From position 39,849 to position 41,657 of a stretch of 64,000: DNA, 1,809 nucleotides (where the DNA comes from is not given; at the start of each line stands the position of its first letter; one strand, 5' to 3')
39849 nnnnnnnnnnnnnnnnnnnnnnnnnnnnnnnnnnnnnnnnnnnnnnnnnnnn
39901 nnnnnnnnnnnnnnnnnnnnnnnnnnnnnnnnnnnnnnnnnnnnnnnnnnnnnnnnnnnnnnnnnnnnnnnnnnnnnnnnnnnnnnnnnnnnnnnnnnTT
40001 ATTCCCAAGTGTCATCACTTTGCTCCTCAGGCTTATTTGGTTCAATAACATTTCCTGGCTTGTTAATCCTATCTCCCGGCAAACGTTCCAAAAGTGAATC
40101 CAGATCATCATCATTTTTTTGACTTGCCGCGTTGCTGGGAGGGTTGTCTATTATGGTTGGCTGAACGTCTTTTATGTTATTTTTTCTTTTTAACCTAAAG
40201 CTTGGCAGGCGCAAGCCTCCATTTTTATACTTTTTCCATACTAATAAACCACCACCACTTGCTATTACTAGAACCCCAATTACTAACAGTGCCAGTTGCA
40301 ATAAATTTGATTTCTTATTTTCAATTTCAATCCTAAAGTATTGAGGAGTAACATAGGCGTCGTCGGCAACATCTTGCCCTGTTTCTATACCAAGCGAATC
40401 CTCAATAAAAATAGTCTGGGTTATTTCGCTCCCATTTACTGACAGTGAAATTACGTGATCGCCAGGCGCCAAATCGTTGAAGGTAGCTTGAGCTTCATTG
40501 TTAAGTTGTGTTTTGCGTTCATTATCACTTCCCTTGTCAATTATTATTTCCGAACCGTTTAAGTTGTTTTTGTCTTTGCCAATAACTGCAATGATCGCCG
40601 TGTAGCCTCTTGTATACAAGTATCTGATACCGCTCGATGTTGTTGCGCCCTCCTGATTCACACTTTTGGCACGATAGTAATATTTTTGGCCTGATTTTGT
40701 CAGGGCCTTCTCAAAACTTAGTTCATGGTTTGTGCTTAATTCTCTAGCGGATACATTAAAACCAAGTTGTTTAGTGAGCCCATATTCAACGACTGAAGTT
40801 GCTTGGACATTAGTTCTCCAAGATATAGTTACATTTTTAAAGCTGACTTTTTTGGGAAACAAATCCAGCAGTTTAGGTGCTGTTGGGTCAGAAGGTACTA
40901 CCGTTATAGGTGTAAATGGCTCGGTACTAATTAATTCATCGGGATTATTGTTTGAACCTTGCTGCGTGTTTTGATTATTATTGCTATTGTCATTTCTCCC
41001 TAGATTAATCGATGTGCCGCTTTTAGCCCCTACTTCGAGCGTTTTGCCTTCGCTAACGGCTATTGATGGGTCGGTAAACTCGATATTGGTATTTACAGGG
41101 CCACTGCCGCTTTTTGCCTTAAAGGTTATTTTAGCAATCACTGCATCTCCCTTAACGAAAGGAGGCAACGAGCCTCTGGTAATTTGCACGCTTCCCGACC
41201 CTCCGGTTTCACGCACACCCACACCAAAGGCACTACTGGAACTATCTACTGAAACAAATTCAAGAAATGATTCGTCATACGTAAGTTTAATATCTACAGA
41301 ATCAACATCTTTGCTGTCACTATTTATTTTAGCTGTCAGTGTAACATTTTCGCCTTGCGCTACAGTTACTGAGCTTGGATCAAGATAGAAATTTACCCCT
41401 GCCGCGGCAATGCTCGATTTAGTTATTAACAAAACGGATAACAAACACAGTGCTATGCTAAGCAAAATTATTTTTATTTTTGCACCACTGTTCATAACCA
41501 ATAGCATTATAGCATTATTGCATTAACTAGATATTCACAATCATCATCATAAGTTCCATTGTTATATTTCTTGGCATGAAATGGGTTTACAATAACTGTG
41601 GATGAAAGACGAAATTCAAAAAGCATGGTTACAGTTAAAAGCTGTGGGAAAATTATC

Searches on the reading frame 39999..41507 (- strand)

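Call 6: search_protein_families(library=pfam, proteins=[window:39999-41507:-], max_evalue=0.01)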
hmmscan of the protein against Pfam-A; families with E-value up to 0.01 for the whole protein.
window:39999-41507:- (502 aa): 1 family
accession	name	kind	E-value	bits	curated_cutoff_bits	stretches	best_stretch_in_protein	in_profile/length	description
PF00963.24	Cohesin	-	9e-13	49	24.1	1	45-161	6-130/139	Cohesin domain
